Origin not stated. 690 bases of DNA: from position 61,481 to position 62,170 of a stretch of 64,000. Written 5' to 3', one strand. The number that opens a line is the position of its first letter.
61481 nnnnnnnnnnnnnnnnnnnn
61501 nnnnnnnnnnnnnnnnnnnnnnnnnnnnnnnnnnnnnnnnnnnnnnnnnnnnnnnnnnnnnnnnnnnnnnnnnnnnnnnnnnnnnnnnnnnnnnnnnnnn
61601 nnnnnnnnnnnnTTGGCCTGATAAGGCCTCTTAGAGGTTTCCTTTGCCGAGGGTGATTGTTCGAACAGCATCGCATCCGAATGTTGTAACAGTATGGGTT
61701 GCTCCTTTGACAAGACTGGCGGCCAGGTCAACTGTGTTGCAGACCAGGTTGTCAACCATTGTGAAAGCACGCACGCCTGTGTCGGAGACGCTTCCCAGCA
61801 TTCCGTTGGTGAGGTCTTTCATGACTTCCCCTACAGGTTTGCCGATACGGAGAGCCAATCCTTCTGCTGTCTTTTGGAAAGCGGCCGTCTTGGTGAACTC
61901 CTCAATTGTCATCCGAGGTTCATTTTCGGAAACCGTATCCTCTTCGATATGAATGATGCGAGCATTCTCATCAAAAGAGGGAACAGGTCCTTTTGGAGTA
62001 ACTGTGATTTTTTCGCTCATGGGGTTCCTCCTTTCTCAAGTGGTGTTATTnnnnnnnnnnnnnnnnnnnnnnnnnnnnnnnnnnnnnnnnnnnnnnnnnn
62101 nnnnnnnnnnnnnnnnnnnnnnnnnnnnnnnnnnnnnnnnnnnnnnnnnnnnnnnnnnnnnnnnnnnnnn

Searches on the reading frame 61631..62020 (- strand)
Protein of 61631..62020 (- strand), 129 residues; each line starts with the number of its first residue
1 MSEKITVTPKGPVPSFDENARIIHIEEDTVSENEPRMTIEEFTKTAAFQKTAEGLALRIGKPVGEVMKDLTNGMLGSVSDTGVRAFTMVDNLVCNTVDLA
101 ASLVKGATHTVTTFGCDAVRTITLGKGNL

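Call 74: find_encoding_contigs(protein=window:61631-62020:-, flank=10000, max_places=1)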
Protein window:61631-62020:- (129 aa): 3 contigs read that carry it; 1 place shown.
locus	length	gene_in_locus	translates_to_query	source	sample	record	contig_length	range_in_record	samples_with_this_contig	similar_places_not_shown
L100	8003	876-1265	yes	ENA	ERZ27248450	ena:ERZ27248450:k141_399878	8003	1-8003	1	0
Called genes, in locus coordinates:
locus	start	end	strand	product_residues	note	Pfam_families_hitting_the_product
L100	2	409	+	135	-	?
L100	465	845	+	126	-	-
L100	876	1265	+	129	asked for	-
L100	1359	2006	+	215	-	-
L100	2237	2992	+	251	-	-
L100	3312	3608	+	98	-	PF24591:Phage_YunG-like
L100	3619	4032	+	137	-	-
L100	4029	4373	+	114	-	-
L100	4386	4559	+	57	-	-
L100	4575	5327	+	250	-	PF04055:Radical_SAM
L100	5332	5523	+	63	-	-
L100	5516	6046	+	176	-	-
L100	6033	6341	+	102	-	-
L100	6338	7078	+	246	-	-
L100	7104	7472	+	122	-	-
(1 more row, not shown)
